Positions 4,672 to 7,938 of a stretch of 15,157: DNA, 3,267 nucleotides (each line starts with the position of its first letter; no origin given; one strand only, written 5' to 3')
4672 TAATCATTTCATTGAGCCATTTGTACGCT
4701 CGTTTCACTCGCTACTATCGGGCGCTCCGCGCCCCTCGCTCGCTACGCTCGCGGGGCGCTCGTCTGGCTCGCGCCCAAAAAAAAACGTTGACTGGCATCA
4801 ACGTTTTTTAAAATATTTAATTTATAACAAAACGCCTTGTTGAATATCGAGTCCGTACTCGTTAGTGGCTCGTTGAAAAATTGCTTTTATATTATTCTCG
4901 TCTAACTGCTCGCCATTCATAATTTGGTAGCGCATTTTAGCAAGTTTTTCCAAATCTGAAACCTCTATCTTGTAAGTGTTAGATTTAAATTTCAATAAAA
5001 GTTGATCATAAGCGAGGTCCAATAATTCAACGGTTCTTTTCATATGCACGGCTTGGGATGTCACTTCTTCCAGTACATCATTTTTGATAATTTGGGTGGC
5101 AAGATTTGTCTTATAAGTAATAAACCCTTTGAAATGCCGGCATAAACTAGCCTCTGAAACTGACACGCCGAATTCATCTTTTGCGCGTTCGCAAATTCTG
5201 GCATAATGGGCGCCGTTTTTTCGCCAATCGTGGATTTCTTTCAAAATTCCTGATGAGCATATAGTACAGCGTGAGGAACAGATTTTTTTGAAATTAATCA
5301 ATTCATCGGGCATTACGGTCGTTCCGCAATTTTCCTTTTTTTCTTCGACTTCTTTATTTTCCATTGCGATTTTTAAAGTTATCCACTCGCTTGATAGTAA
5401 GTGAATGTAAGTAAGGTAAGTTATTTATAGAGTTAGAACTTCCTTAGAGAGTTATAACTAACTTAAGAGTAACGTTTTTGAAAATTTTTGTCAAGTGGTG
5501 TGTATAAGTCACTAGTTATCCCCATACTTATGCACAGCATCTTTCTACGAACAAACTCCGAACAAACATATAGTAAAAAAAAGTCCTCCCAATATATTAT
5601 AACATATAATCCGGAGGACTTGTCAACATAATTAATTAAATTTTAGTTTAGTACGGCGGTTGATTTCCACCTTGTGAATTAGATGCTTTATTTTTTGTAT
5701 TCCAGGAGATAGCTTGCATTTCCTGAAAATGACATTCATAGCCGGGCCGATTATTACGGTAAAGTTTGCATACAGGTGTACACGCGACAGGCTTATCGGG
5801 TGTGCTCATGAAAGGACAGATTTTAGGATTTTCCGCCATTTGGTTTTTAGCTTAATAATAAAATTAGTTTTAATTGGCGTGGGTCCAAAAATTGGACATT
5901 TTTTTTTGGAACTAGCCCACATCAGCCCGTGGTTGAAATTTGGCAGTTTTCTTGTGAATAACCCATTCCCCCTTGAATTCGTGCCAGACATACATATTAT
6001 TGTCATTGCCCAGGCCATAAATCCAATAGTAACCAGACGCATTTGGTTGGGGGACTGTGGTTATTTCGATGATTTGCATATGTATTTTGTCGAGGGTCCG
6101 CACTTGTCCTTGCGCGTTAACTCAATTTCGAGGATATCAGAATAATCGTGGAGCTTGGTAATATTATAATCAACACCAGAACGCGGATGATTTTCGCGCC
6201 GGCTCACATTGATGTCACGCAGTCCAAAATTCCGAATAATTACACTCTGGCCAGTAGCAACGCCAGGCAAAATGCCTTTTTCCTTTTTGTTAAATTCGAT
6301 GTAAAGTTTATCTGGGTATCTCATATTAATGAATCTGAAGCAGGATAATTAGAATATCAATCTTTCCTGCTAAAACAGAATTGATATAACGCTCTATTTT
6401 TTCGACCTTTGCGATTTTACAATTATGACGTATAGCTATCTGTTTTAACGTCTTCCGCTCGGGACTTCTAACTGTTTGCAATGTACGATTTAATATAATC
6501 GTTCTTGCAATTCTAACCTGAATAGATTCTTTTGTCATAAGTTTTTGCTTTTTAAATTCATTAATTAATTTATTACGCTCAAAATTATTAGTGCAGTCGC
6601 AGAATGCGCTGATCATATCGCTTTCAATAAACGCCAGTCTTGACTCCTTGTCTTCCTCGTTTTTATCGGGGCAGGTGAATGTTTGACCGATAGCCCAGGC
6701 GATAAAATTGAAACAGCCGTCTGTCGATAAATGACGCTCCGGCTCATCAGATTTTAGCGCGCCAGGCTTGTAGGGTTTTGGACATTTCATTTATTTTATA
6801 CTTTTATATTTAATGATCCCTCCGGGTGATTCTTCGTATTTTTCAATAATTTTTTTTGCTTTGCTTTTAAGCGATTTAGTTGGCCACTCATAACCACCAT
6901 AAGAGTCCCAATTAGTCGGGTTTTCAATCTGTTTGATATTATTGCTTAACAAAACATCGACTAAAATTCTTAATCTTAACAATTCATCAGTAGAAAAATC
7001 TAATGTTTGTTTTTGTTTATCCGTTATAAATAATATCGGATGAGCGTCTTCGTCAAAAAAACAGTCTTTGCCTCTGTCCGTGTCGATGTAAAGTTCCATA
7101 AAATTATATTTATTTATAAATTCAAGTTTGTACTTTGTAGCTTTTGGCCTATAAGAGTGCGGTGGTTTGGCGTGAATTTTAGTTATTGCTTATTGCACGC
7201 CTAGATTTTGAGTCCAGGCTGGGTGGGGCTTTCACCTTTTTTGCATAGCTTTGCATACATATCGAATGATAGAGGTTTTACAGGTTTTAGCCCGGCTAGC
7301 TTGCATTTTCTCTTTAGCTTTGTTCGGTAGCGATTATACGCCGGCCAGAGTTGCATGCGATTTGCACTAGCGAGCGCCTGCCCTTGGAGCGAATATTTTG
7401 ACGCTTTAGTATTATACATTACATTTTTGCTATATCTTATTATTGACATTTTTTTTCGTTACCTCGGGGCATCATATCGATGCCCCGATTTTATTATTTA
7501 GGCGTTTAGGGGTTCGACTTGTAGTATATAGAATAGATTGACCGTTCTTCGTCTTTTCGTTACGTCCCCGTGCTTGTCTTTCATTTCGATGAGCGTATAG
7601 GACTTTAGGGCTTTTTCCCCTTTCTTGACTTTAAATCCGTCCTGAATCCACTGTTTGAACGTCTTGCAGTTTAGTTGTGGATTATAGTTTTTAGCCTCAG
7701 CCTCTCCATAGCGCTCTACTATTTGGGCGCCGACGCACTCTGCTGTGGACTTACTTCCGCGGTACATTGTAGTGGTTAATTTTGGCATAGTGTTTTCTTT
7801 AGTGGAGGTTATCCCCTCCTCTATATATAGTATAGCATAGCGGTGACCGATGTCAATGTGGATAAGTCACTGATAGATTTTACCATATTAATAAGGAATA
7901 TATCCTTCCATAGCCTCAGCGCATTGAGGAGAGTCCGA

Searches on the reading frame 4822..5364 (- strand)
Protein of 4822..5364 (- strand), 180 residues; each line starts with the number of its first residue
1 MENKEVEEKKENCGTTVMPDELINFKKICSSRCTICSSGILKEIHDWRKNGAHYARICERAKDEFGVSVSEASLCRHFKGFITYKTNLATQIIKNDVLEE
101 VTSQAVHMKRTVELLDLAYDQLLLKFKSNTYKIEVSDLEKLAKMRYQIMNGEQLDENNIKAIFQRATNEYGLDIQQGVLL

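Call 8: search_protein_families(library=phrogs, proteins=[window:4822-5364:-], max_evalue=0.01)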
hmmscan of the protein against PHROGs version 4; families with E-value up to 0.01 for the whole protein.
window:4822-5364:- (180 aa): 0 families

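Call 9: search_protein_families(library=pfam, proteins=[window:4822-5364:-], max_evalue=0.01)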
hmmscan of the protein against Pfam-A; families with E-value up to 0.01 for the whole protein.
window:4822-5364:- (180 aa): 1 family
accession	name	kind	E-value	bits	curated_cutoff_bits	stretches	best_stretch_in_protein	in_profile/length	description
PF19218.5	CoV_NSP3_C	-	0.0081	15.6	25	1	50-165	319-425/459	Coronavirus replicase NSP3, C-terminal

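Call 35: find_encoding_contigs(protein=window:4822-5364:-, flank=3000, max_places=10)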
Protein window:4822-5364:- (180 aa): 10 contigs read that carry it; 8 places shown.
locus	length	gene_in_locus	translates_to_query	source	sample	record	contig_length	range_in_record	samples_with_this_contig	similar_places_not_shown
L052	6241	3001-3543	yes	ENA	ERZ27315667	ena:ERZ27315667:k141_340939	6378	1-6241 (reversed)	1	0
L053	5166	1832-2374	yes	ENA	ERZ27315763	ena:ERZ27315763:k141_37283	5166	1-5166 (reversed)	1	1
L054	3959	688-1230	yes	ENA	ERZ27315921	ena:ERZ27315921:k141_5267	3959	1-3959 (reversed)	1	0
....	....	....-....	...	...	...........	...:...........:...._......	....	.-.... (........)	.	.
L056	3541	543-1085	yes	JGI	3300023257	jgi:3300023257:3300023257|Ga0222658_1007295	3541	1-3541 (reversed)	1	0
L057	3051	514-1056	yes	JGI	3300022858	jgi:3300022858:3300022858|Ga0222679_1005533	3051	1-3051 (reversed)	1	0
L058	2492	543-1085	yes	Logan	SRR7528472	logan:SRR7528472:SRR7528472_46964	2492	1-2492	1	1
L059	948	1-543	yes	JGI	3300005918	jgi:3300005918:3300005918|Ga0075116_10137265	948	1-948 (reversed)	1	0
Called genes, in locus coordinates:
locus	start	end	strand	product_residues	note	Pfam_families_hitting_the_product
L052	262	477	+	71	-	-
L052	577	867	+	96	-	-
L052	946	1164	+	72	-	-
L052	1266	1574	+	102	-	-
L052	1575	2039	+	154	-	-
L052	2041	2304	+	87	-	-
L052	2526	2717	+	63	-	-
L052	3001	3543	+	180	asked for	-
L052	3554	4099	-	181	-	-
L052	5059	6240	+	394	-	?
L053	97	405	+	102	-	-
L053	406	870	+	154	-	-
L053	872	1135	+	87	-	-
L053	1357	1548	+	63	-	-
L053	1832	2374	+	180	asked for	-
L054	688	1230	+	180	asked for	-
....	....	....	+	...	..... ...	-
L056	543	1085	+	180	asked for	-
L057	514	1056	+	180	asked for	-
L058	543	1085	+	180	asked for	-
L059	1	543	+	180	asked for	?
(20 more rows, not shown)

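Call 44: search_protein_families(library=phrogs, proteins=[window:4822-5364:-], max_evalue=1)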
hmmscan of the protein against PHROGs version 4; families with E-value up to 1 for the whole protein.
window:4822-5364:- (180 aa): 3 families
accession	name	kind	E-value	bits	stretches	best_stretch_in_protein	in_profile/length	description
phrog_7920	-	unknown function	0.041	14.7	1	51-142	14-104/209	-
phrog_463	-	transcription regulation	0.049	14.1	1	4-104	145-244/250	anti-repressor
phrog_8359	-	unknown function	0.067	13.7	1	82-132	91-142/217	-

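Call 45: find_homologous_proteins(query=window:4822-5364:-, max_evalue=0.001)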
Query window:4822-5364:- (180 aa): 29 proteins with E <= 0.001 among 91 candidates.
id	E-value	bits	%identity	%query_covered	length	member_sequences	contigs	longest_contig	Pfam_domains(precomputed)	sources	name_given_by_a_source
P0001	6.3e-114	396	100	100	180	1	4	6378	-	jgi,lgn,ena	-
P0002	2.2e-74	267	63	99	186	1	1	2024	-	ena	-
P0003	1.9e-72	261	62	99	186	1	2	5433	-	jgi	-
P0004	3.4e-68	247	62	96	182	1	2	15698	-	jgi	-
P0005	3.3e-67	244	65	91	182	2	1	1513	-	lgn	-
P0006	8.6e-67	242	60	99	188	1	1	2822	-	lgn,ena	-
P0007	1.6e-66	242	60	98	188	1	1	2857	-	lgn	-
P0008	3.8e-66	240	61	97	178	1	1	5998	-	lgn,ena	-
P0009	8.0e-66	239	60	100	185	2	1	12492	-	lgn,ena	-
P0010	2.9e-64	234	60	100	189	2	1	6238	-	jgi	-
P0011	3.7e-64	234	61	96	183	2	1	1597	-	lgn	-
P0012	7.2e-64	233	59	98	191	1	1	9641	-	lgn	-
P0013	6.2e-63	230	57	99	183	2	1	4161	-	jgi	-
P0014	1.4e-61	225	58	100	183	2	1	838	-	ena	-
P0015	2.7e-61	224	57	97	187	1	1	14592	-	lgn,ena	-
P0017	9.7e-58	213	52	99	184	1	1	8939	-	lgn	-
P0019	3.0e-57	211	54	97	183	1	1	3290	-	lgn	-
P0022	7.0e-55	204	57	89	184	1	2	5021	-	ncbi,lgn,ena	-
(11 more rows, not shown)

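Call 47: find_encoding_contigs(protein=P0015, flank=3500, max_places=3)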
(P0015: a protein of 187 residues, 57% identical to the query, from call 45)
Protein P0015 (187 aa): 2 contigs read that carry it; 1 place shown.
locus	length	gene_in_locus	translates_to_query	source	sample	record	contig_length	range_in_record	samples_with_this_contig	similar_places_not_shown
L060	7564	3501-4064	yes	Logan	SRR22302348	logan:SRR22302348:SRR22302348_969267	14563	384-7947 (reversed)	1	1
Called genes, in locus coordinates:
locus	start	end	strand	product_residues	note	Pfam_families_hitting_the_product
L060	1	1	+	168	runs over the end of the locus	-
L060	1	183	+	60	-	-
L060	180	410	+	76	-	-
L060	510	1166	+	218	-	PF01551:Peptidase_M23, PF01476:LysM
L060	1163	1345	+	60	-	-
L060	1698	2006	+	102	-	-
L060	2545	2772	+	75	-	-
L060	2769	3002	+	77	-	-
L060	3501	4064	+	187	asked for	-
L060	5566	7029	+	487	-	PF03237:Terminase_6N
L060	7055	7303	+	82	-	-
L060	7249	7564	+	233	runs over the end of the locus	?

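Call 48: find_encoding_contigs(protein=P0012, flank=3500, max_places=3)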
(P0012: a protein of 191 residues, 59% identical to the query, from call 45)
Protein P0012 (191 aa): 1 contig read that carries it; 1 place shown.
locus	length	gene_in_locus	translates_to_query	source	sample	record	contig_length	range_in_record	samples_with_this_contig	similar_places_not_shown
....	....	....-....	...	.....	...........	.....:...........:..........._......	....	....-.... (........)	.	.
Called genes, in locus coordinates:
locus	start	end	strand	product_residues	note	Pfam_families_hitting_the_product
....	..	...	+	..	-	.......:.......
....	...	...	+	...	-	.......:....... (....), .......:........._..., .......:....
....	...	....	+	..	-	-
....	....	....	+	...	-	-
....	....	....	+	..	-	-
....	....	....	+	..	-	-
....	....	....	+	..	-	-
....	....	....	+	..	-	-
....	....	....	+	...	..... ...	-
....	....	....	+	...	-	-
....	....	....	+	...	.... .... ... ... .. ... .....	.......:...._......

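Call 49: find_encoding_contigs(protein=P0017, flank=3500, max_places=3)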
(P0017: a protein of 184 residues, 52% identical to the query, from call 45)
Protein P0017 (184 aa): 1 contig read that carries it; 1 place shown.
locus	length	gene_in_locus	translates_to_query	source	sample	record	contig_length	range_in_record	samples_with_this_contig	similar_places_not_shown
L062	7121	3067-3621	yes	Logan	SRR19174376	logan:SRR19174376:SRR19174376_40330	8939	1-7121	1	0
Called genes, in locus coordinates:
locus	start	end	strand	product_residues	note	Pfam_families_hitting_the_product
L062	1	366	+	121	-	?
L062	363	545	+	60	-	-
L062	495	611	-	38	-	-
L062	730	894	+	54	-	-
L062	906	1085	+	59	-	-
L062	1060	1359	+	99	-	-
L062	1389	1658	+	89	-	-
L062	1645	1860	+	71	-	-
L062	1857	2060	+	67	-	-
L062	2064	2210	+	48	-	-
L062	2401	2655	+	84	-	-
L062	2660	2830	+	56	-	-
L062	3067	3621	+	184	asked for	-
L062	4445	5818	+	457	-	PF03237:Terminase_6N (faint)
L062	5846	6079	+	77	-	-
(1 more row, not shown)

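Call 52: find_encoding_contigs(protein=P0004, flank=3500, max_places=2)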
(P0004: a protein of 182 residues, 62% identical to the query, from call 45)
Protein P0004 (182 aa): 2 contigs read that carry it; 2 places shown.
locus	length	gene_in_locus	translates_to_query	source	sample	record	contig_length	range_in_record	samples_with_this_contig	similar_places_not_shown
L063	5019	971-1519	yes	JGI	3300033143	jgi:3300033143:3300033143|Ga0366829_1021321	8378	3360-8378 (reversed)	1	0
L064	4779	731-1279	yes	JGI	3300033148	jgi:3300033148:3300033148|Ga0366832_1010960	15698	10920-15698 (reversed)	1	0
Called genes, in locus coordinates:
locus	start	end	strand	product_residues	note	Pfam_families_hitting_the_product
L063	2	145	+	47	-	?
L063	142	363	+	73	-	-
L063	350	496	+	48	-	-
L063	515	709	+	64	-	-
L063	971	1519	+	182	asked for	-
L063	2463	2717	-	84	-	-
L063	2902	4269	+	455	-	-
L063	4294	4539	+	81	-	-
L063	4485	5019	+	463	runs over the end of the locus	PF05133:SPP1_portal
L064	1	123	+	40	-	?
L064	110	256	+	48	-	-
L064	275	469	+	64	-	-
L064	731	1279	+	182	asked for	-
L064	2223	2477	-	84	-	-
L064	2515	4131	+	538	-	-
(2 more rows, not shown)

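Call 53: find_encoding_contigs(protein=P0008, flank=3500, max_places=2)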
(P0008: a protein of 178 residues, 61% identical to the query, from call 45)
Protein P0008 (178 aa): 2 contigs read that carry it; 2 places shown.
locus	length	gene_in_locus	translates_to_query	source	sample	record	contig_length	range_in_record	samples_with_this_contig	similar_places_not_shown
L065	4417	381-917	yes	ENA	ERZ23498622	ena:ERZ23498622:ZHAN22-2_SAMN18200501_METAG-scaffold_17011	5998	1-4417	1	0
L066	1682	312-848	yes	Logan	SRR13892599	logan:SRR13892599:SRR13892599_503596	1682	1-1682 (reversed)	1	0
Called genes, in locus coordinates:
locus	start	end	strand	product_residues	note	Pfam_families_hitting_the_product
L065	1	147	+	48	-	?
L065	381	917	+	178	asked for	-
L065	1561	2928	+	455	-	-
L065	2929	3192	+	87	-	-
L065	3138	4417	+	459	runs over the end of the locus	PF05133:SPP1_portal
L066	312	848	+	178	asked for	-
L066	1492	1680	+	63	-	?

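Call 54: find_encoding_contigs(protein=P0003, flank=3500, max_places=2)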
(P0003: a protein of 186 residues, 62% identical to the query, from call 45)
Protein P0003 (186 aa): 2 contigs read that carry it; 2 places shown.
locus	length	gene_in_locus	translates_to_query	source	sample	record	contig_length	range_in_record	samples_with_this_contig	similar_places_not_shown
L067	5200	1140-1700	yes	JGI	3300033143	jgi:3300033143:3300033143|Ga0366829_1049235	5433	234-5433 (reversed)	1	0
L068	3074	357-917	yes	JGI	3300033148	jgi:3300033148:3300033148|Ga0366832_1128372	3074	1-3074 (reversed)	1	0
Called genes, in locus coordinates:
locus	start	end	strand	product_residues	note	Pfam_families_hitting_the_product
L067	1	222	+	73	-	?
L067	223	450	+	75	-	-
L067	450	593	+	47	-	-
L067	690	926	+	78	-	-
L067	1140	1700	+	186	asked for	-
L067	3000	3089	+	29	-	-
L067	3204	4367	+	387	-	-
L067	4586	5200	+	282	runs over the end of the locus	?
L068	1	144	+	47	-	?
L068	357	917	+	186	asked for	-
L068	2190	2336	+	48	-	-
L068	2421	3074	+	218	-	?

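Call 55: find_encoding_contigs(protein=P0022, flank=3500, max_places=2)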
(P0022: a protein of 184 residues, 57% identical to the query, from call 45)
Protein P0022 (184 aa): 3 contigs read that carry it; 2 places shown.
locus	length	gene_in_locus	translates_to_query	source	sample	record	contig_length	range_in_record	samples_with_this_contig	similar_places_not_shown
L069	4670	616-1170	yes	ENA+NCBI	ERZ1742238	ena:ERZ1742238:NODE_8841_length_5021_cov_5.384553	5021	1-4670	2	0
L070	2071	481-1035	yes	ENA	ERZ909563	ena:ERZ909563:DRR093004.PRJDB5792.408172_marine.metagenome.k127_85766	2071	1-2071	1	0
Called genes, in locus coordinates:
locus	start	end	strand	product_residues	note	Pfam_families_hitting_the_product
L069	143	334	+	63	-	-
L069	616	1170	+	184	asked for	-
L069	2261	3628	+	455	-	-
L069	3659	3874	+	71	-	-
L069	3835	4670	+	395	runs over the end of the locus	?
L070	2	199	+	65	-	?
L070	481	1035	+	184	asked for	-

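Call 56: find_encoding_contigs(protein=P0019, flank=3500, max_places=2)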
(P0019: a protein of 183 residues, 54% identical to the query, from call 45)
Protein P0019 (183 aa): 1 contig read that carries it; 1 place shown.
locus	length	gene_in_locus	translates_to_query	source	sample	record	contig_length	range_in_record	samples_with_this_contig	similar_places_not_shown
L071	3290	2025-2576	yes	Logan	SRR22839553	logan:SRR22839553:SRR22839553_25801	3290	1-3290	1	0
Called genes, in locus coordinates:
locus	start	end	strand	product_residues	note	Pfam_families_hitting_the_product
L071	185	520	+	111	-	-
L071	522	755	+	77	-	-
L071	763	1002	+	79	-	-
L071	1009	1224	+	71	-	-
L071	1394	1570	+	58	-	-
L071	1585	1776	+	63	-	-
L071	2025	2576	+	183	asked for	-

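Call 60: predict_structure(alignment_id=A2)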
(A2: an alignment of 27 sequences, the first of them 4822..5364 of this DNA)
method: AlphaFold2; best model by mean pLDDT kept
length: 180 residues; sequences in the alignment: 27
mean_pLDDT: 69.2   pTM: 0.42
mean pLDDT of the five models: 69.2, 67.0, 66.0, 63.2, 62.2
residues with pLDDT >= 90: 34; 70-90: 76; 50-70: 35; < 50: 35
segments of 3 or more residues with pLDDT < 50: 1-24, 171-180
pLDDT, mean of each block of 10 residues (from residue 1): 32 38 56 83 92 94 92 91 83 77 74 74 80 71 62 52 54 41
secondary structure, 60 per line:
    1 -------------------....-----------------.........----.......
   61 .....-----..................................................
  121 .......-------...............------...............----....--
elements in order: H20-23 H41-49 H54-65 H71-127 H135-149 H156-170 H175-178

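Call 64: fold_search(model_id=the predicted structure, library=pdb)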
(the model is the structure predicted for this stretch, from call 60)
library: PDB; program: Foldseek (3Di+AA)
matches with E <= 10: 61; with E <= 0.001: 0
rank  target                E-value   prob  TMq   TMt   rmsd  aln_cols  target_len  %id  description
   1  9bps_B                6.4e-01  0.72  0.19  0.07   6.1        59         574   20  Plasmodium falciparum apicoplast DNA polymerase mutant - K417M (released 2025-05-14)
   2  7sxq_B                8.1e-01  0.63  0.19  0.07   6.1        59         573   20  Plasmodium falciparum apicoplast DNA polymerase (exo-minus) without affinity tag (released 2022-10-19)
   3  9bps_A                8.6e-01  0.63  0.19  0.07   6.1        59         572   20  Plasmodium falciparum apicoplast DNA polymerase mutant - K417M (released 2025-05-14)
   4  7sxl_A                1.3e+00  0.51  0.18  0.07   6.1        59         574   20  Plasmodium falciparum apicoplast DNA polymerase (exo-minus) without affinity tag (released 2022-10-26)
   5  5dku_A                1.4e+00  0.47  0.19  0.07   6.1        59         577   20  C-terminal His tagged apPOL exonuclease mutant (released 2016-08-10)
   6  9qsc_A                1.5e+00  0.44  0.19  0.06   6.1        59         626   20  apPol-DNA-nucleotide complex consensus refinement (released 2025-10-29)
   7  9znf_BQ               1.6e+00  0.16  0.21  0.25  22.7       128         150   17  Cryo-EM structure of the Methanosarcina acetivorans 70S ribosome in complex with SriA and SriB (released 2026-01-28)
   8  6v1i_A                1.6e+00  0.12  0.21  0.26  15.7       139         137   14  Cryo-EM reconstruction of the thermophilic bacteriophage P74-26 small terminase- symmetric (released 2020-02-12)
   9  7sxq_A                2.1e+00  0.38  0.19  0.07   6.1        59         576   20  Plasmodium falciparum apicoplast DNA polymerase (exo-minus) without affinity tag (released 2022-10-19)
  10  9qun                  2.1e+00  0.23  0.19  0.07   6.5        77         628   17  apPol-nucleotide complex (released 2025-10-29)
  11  6ejq_F                2.1e+00  0.12  0.21  0.27  16.0       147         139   14  Crystal structure of a C-terminally truncated small terminase protein from the thermophilic bacteriophage G20c (released 2018-10-10)
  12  8jrb_A                2.4e+00  0.21  0.13  0.05   5.8        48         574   21  Structure of DNA polymerase 1 from Aquifex pyrophilus (released 2024-05-22)
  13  5dku_B                2.5e+00  0.33  0.19  0.07   6.1        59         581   20  C-terminal His tagged apPOL exonuclease mutant (released 2016-08-10)
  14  9qu8_A                2.7e+00  0.20  0.20  0.07   6.4        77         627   17  apPol-DNA-nucleotide complex (ternary2) (released 2025-10-29)
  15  5dkt                  2.9e+00  0.28  0.19  0.07   6.0        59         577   20  N-terminal His tagged apPOL exonuclease mutant (released 2016-08-10)
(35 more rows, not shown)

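Call 98: search_solved_structures(query=A2, max_evalue=10)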
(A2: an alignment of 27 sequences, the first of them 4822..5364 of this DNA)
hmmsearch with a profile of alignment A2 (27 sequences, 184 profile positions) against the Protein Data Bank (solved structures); distinct sequences matched with E-value up to 10: 1.
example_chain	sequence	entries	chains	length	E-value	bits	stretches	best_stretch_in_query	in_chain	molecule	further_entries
4xhp_A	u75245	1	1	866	0.075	15.9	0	111-159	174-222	ParM hybrid fusion protein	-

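Call 99: search_protein_families(library=pfam, alignment_id=A2, max_evalue=1)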
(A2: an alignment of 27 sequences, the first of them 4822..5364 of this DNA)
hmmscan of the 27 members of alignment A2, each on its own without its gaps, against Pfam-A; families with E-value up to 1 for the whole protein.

A. member 1, window:4822-5364:- (180 aa): 2 families
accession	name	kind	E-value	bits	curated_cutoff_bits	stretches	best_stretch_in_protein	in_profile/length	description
PF19218.5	CoV_NSP3_C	-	0.0081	15.6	25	1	50-165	319-425/459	Coronavirus replicase NSP3, C-terminal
PF01158.23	Ribosomal_L36e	-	0.087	13.5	27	1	95-127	38-70/96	Ribosomal protein L36e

B. families by the number of members that match (of 27 scanned): 41 families (the first 25 are shown)
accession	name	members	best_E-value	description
PF21018.2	BipA_C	6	0.012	TypA/BipA C-terminal domain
PF25274.1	MJ0548_C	5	0.0042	Connectase MJ0548-like, C-terminal domain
PF20503.3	DUF6730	3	0.0013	Family of unknown function (DUF6730)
PF06207.16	DUF1002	3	0.015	Protein of unknown function (DUF1002)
PF24091.1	DUF7376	2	0.01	Family of unknown function (DUF7376)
PF11985.13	Phage_Mu_Gp27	2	0.031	Bacteriophage Mu, Gp27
PF19131.5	DUF5814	2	0.037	Family of unknown function (DUF5814)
PF02702.23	KdpD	2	0.053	Osmosensitive K+ channel His kinase sensor domain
PF04055.27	Radical_SAM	2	0.053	Radical SAM superfamily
PF17381.7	Svs_4_5_6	2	0.1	Seminal vesicle secretory proteins 4/5/6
PF13289.12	SIR2_2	1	0.0065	SIR2-like domain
PF19218.5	CoV_NSP3_C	1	0.0081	Coronavirus replicase NSP3, C-terminal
PF11060.13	DUF2861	1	0.01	Protein of unknown function (DUF2861)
PF01316.27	Arg_repressor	1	0.012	Arginine repressor, DNA binding domain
PF22516.1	PreP_C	1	0.015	PreP C-terminal domain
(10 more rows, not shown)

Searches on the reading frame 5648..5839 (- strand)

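Call 21: search_protein_families(library=pfam, proteins=[window:5648-5839:-], max_evalue=0.05)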
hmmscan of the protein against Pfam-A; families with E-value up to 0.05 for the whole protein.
window:5648-5839:- (63 aa): 0 families

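Call 44: search_protein_families(library=phrogs, proteins=[window:5648-5839:-], max_evalue=1)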
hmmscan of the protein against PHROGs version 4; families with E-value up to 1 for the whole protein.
window:5648-5839:- (63 aa): 2 families
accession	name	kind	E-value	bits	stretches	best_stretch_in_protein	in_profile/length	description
phrog_36039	-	unknown function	0.13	13.8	1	19-55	18-53/85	-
phrog_28772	-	unknown function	0.16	12.9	1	6-29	11-34/49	-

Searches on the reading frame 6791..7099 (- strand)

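Call 21: search_protein_families(library=pfam, proteins=[window:6791-7099:-], max_evalue=0.05)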
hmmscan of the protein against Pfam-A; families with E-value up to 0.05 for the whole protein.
window:6791-7099:- (102 aa): 0 families

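Call 44: search_protein_families(library=phrogs, proteins=[window:6791-7099:-], max_evalue=1)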
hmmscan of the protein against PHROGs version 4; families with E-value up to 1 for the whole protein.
window:6791-7099:- (102 aa): 1 family
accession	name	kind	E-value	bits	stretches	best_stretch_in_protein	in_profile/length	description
phrog_21947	-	unknown function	0.2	12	1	41-89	124-169/264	-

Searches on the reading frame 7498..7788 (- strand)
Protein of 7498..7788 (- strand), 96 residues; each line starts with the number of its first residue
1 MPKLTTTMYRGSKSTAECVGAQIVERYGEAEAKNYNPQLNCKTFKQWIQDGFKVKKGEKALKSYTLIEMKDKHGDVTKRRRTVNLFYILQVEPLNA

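Call 21: search_protein_families(library=pfam, proteins=[window:7498-7788:-], max_evalue=0.05)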
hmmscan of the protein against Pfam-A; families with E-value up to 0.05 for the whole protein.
window:7498-7788:- (96 aa): 2 families
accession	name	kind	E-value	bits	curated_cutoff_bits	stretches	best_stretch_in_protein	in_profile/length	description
PF08401.16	ArdcN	-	2.3e-05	25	22.6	1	29-74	55-99/123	N-terminal domain of anti-restriction factor ArdC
PF20110.4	DUF6500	-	0.03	14.6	23.7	1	31-62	18-48/53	Family of unknown function (DUF6500)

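Call 44: search_protein_families(library=phrogs, proteins=[window:7498-7788:-], max_evalue=1)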
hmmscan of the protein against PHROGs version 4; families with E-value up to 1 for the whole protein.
window:7498-7788:- (96 aa): 6 families
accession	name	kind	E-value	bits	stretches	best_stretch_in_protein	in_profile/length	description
phrog_7245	-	moron, auxiliary metabolic gene and host takeover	0.0029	17.8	1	42-91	76-133/324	anti-restriction protein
phrog_26965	-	unknown function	0.0091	17.1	1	34-65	63-93/108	-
phrog_25175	-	unknown function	0.045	14.9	1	42-60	4-22/77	-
phrog_25027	-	unknown function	0.072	14.2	1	38-68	31-61/102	-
phrog_24889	-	unknown function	0.078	14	1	40-62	17-39/79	-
phrog_24569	-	unknown function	0.09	13.8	1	42-61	4-23/67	-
